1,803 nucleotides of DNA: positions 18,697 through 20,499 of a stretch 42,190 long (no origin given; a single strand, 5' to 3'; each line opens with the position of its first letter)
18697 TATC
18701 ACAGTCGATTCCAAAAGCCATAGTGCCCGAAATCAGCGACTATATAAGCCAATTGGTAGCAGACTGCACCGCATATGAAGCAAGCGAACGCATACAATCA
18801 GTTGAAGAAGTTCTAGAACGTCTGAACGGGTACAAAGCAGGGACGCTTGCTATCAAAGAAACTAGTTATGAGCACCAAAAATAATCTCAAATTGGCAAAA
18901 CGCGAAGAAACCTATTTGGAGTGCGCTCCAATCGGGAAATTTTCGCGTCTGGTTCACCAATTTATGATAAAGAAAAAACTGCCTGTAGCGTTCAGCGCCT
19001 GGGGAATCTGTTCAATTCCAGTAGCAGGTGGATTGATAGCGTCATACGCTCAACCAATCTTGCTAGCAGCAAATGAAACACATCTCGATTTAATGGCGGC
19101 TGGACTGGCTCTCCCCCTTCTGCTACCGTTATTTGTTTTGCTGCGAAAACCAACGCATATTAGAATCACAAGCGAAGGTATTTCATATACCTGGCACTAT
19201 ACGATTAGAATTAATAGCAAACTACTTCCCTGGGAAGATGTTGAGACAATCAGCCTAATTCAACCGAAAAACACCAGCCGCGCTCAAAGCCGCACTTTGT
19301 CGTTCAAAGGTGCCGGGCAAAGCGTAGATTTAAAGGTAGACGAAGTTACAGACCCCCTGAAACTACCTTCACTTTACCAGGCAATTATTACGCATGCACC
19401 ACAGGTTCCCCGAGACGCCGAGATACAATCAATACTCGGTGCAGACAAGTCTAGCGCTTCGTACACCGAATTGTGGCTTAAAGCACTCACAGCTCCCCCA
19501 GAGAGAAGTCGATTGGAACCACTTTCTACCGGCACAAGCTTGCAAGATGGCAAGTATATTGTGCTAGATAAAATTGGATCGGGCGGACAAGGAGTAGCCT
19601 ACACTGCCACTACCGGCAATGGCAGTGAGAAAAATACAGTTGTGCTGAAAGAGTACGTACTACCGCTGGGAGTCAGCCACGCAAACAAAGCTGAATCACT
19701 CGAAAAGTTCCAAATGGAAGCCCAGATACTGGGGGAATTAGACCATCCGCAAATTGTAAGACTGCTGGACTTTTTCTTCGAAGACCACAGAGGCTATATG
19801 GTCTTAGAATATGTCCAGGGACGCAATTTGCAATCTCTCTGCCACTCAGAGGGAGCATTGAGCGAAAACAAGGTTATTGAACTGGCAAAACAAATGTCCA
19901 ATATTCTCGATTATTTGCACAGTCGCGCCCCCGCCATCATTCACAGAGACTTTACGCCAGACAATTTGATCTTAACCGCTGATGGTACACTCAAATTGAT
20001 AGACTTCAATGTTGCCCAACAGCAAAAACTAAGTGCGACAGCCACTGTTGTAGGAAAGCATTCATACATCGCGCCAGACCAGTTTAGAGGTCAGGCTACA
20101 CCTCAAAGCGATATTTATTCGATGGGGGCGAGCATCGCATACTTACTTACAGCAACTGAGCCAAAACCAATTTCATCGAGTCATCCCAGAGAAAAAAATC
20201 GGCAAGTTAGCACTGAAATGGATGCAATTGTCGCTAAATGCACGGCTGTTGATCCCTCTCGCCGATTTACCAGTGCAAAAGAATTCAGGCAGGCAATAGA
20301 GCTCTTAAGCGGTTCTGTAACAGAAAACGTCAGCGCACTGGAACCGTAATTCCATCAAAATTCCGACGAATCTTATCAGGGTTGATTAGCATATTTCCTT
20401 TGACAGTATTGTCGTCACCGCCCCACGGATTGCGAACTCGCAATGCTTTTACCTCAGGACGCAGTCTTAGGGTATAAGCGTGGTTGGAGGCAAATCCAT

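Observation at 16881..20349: Two overlapping paralogous membrane 'kinases' with bacterial PH-like modules and a non-canonical catalytic loop (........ / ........; DFN in the second)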

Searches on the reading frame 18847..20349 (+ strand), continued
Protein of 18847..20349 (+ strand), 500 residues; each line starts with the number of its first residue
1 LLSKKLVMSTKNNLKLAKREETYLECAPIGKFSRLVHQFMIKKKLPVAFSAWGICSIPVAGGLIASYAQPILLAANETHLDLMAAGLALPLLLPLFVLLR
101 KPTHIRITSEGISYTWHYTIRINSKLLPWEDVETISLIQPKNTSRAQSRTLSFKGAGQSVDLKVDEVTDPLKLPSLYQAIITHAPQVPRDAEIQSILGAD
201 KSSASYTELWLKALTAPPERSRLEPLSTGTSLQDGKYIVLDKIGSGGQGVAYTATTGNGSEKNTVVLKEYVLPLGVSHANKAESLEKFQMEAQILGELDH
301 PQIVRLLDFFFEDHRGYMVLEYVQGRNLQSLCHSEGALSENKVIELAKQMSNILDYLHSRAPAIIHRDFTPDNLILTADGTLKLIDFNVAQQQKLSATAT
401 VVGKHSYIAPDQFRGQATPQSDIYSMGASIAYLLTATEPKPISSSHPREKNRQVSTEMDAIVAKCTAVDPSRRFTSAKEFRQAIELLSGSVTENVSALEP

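Call 56: find_encoding_contigs(protein=P0121, flank=7000, max_places=2)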
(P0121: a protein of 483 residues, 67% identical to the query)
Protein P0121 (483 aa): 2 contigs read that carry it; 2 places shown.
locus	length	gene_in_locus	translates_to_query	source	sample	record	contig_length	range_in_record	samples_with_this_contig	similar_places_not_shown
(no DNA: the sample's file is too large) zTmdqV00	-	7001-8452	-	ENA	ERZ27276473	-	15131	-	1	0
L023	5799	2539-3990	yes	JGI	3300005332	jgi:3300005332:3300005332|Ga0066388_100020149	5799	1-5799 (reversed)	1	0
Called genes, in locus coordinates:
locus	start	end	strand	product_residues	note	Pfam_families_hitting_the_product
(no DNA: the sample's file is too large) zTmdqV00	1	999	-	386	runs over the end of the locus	PF01266:DAO (faint), PF01494:FAD_binding_3, PF03486:HI0933_like (weak), PF05834:Lycopene_cycl (weak)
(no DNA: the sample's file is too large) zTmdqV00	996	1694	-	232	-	PF05175:MTS (weak), PF13649:Methyltransf_25, PF13847:Methyltransf_31, PF08241:Methyltransf_11 (weak), PF08242:Methyltransf_12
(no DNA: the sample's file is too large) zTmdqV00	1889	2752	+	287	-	-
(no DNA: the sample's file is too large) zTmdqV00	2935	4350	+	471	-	-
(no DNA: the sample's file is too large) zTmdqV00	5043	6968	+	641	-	PF00069:Pkinase, PF01636:APH (faint), PF07714:PK_Tyr_Ser-Thr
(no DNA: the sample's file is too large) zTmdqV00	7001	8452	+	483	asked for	PF00069:Pkinase, PF07714:PK_Tyr_Ser-Thr, PF01636:APH (faint)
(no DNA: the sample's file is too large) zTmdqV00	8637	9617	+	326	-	-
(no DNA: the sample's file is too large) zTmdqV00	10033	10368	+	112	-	?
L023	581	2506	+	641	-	PF00069:Pkinase, PF01636:APH (faint), PF07714:PK_Tyr_Ser-Thr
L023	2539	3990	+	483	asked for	PF00069:Pkinase, PF07714:PK_Tyr_Ser-Thr, PF01636:APH (faint)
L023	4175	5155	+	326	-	-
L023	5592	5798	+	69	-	?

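Call 57: find_encoding_contigs(protein=P0150, flank=7000, max_places=2)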
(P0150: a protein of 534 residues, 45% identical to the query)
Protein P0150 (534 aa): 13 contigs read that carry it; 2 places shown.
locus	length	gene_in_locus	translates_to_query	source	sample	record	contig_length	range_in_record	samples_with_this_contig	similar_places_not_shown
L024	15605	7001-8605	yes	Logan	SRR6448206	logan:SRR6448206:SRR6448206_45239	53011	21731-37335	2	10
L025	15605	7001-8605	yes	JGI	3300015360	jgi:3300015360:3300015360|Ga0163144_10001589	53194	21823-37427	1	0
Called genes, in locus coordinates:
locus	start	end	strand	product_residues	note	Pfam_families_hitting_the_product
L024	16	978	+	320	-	PF02749:QRPTase_N, PF01729:QRPTase_C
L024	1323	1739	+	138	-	-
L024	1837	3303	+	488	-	-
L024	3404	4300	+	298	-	PF00106:adh_short, PF08659:KR, PF13561:adh_short_C2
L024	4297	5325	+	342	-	-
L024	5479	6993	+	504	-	PF00069:Pkinase, PF07714:PK_Tyr_Ser-Thr, PF03109:ABC1 (weak)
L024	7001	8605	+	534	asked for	PF00069:Pkinase, PF01636:APH (faint), PF07714:PK_Tyr_Ser-Thr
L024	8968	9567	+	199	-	-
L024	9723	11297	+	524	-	PF00069:Pkinase, PF01636:APH (faint), PF07714:PK_Tyr_Ser-Thr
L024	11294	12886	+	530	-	PF00069:Pkinase, PF07714:PK_Tyr_Ser-Thr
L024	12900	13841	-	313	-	-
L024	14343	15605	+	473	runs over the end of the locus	-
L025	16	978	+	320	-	PF02749:QRPTase_N, PF01729:QRPTase_C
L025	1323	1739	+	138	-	-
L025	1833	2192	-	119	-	-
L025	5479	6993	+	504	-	PF00069:Pkinase, PF07714:PK_Tyr_Ser-Thr, PF03109:ABC1 (weak)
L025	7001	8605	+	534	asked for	PF00069:Pkinase, PF01636:APH (faint), PF07714:PK_Tyr_Ser-Thr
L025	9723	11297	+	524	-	PF00069:Pkinase, PF01636:APH (faint), PF07714:PK_Tyr_Ser-Thr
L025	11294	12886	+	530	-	PF00069:Pkinase, PF07714:PK_Tyr_Ser-Thr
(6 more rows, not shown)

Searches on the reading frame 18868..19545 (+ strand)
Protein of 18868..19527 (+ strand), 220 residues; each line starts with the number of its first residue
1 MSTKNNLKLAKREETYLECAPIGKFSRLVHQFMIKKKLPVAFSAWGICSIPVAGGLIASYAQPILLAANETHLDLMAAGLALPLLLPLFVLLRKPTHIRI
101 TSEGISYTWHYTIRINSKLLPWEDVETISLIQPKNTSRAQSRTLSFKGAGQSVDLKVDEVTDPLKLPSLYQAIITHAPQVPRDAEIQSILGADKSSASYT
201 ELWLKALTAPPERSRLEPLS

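Call 21: search_protein_families(library=pfam, proteins=[window:18868-19527:+], max_evalue=10)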
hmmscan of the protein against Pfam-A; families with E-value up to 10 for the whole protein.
seq(220 aa): 1 family
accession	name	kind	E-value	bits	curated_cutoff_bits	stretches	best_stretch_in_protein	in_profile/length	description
PF20794.3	bPH_7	-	0.048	13.6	25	1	37-133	11-89/135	Bacterial PH domain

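Call 34: predict_structure(alignment_id=A1)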
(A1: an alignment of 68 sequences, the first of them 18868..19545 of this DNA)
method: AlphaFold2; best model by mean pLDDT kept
length: 226 residues; sequences in the alignment: 68
mean_pLDDT: 85.0   pTM: 0.72
mean pLDDT of the five models: 85.0, 84.6, 84.3, 83.7, 83.7
residues with pLDDT >= 90: 102; 70-90: 89; 50-70: 31; < 50: 4
segments of 3 or more residues with pLDDT < 50: none
pLDDT, mean of each block of 10 residues (from residue 1): 49 89 85 80 88 84 69 74 88 93 96 91 98 93 96 96 94 97 94 64 78 71 83
secondary structure, 60 per line:
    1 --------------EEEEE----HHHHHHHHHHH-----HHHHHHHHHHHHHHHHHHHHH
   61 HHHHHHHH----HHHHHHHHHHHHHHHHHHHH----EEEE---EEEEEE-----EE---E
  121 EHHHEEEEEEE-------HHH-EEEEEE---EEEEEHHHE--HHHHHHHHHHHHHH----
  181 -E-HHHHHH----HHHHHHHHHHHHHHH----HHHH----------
elements in order: E15-19 H24-34 H40-68 H73-92 E97-100 E104-109 E125-131 E143-148 E152-156 H163-176 H184-189 H194-208 H213-216

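Call 40: search_protein_families(library=pfam, alignment_id=A1, max_evalue=1)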
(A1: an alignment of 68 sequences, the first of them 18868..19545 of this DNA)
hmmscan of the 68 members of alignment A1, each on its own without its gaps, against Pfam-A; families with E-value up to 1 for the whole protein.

A. member 1, window:18868-19545:+ (226 aa): 1 family
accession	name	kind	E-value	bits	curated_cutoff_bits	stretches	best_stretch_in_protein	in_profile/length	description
PF20794.3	bPH_7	-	0.052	13.5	25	1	37-133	11-89/135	Bacterial PH domain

B. families by the number of members that match (of 68 scanned): 47 families (the first 25 are shown)
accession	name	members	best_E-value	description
PF00069.31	Pkinase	67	1.7e-44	Protein kinase domain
PF07714.23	PK_Tyr_Ser-Thr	67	3.6e-27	Protein tyrosine and serine/threonine kinase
PF01636.29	APH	67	1e-07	Phosphotransferase enzyme family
PF14531.12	Kinase-like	66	8.5e-08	Kinase-like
PF03109.22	ABC1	52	2.6e-05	ABC1 atypical kinase-like domain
PF07387.17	Seadorna_VP7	42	0.0036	Seadornavirus VP7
PF15518.12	L_protein_N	38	0.0058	L protein N-terminus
PF12330.14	Haspin_kinase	18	0.0022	Haspin like kinase domain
PF03881.20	Fructosamin_kin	7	0.021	Fructosamine kinase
PF20794.3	bPH_7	5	0.0041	Bacterial PH domain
PF17667.7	Pkinase_fungal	5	0.06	Fungal protein kinase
PF20226.3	DUF6585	3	0.033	Family of unknown function (DUF6585)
PF16173.10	DUF4874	3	0.037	Domain of unknown function (DUF4874)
PF16479.10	DUF5056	3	0.056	Domain of unknown function (DUF5056)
PF01633.27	Choline_kinase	3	0.15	Choline/ethanolamine kinase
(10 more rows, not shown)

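Call 72: fold_search(model_id=the predicted structure, library=pdb)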
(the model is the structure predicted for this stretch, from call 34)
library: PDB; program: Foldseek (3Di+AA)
matches with E <= 10: 596; with E <= 0.001: 0
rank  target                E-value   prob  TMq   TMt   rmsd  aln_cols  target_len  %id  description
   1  4kho_B                1.3e-02  0.97  0.27  0.24  12.2       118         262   14  Structure of the FACT complex Subunit Spt16M (released 2013-05-29)
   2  5umr                  1.6e-02  1.00  0.26  0.52   4.0        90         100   12  Crystal structure of N-terminal domain of human FACT complex subunit SSRP1 (released 2018-01-31)
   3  6l1r                  1.9e-02  0.99  0.26  0.52   4.0        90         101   12  Crystal structure of N-terminal domain of human SSRP1 (released 2020-09-30)
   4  4khb_F                1.9e-02  0.99  0.27  0.34   4.0        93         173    6  Structure of the Spt16D Pob3N heterodimer (released 2013-05-29)
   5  3b77_E                2.0e-02  0.87  0.23  0.27  15.3       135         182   10  Crystal structure of a ph domain containing bacterial protein (exig_2160) from exiguobacterium sibiricum 255-15 at 2.4 (released 2007-11-13)
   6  3b77_B                2.4e-02  0.87  0.23  0.27  15.2       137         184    9  Crystal structure of a ph domain containing bacterial protein (exig_2160) from exiguobacterium sibiricum 255-15 at 2.4 (released 2007-11-13)
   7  3a98_B                2.6e-02  0.69  0.24  0.27   9.8       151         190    7  Crystal structure of the complex of the interacting regions of DOCK2 and ELMO1 (released 2010-10-27)
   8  8s93                  2.7e-02  0.98  0.25  0.14   4.8        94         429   10  Crystal structure of the PH-TH/kinase complex of Bruton's tyrosine kinase (released 2023-08-16)
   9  6ty4_A                2.7e-02  0.92  0.26  0.11   5.5       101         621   18  FAK structure with AMP-PNP from single particle analysis of 2D crystals (released 2020-08-19)
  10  3b77_C                3.2e-02  0.82  0.23  0.27  15.4       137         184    9  Crystal structure of a ph domain containing bacterial protein (exig_2160) from exiguobacterium sibiricum 255-15 at 2.4 (released 2007-11-13)
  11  4y94_B                3.7e-02  0.99  0.29  0.42   4.3       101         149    9  Crystal structure of the PH-TH module of Bruton's tyrosine kinase bound to inositol hexakisphosphate (released 2015-03-18)
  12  4cye_A                3.7e-02  0.97  0.21  0.15   3.1        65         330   25  Crystal structure of avian FAK FERM domain FAK31-405 at 3.2A (released 2014-04-23)
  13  2j0j                  3.9e-02  0.97  0.26  0.11   4.2        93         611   20  Crystal structure of a fragment of focal adhesion kinase containing the FERM and kinase domains. (released 2007-06-26)
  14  2j0k_B                3.9e-02  0.96  0.21  0.08   3.2        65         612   23  Crystal structure of a fragment of focal adhesion kinase containing the FERM and kinase domains. (released 2007-07-03)
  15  4ny0_C                4.7e-02  0.96  0.27  0.20   4.2       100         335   18  Crystal structure of FERM domain of human focal adhesion kinase (released 2014-03-12)
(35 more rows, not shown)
